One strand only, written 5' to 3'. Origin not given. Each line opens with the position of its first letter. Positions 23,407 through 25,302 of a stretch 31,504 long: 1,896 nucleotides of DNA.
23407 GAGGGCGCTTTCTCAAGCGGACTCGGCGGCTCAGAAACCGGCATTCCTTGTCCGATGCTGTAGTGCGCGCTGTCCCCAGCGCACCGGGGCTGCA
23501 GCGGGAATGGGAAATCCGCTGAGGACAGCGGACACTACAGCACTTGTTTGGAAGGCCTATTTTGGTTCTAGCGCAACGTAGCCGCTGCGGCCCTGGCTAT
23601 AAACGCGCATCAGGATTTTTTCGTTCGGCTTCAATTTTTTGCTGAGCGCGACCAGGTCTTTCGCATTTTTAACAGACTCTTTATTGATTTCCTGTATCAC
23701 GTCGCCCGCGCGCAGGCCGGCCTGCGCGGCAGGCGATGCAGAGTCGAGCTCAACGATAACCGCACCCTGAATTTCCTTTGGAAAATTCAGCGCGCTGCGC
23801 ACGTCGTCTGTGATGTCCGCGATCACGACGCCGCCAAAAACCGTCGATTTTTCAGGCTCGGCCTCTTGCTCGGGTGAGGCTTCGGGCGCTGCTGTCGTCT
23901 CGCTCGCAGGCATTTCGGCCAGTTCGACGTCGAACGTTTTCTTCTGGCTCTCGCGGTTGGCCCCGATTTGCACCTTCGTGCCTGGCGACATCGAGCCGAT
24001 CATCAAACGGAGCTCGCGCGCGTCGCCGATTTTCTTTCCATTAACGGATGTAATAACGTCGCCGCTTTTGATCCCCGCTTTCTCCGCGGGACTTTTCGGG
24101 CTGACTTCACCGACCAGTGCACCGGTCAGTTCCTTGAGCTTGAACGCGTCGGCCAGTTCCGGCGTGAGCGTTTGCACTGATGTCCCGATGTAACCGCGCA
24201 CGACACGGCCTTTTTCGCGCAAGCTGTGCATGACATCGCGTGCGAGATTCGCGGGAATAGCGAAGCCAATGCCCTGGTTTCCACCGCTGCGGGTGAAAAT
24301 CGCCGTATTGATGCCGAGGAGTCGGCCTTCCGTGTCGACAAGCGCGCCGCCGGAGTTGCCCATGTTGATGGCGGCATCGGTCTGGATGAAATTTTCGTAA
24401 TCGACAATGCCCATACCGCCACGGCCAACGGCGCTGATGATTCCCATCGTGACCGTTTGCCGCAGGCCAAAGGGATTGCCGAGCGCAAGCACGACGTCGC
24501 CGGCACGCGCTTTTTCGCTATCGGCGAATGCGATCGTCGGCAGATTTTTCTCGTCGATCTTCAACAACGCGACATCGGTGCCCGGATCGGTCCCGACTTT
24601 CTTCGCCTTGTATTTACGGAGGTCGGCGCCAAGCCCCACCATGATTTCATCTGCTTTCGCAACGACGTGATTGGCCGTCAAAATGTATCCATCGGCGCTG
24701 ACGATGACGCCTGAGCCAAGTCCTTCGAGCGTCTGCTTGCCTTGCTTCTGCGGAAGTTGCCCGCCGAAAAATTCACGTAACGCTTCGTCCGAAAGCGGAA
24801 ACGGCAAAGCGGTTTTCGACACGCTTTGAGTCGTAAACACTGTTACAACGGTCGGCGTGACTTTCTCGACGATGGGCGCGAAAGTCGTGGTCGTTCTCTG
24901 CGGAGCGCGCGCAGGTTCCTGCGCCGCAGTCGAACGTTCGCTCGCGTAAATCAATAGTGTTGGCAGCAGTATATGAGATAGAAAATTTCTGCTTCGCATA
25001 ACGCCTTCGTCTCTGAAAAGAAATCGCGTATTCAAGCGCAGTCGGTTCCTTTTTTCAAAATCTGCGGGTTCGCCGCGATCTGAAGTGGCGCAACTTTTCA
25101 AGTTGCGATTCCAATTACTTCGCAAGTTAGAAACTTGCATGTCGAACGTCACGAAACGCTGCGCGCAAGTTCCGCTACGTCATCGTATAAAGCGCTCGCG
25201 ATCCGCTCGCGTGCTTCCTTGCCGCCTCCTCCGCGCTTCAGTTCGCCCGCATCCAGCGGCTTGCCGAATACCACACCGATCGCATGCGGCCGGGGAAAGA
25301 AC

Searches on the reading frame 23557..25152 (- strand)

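Call 4: search_protein_families(library=pfam, proteins=[window:23557-25152:-], max_evalue=0.01)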
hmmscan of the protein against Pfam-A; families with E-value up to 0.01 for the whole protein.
window:23557-25152:- (531 aa): 10 families
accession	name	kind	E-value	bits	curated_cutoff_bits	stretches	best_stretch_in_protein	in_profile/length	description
PF13365.12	Trypsin_2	-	1.2e-33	117.4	27.6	1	146-281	1-144/144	Trypsin-like peptidase domain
PF13180.12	PDZ_2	-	3.4e-28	98.2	27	2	320-411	1-80/80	PDZ domain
PF17820.7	PDZ_6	-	3.7e-22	78.3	27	2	347-381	2-36/54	PDZ domain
PF00089.32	Trypsin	-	3.8e-20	73.1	20.6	1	145-306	26-218/220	Trypsin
PF00595.29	PDZ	-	1.2e-19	70.9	23.2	2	319-396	9-78/81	PDZ domain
PF14685.13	PDZ_Tricorn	-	6.6e-07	29.7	25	1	352-404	29-83/88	Tricorn protease PDZ domain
PF12812.13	PDZ_1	-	9.5e-06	26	28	0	433-508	4-76/78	PDZ-like domain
PF19805.5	DUF6288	-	0.0015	18.2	26.3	0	347-379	5-40/402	Family of unknown function (DUF6288)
PF04495.20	GRASP55_65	-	0.0017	19.1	27.7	0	465-520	46-101/138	GRASP55/65 PDZ-like domain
PF10459.15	Peptidase_S46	-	0.004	16.3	22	0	141-166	44-69/698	Peptidase S46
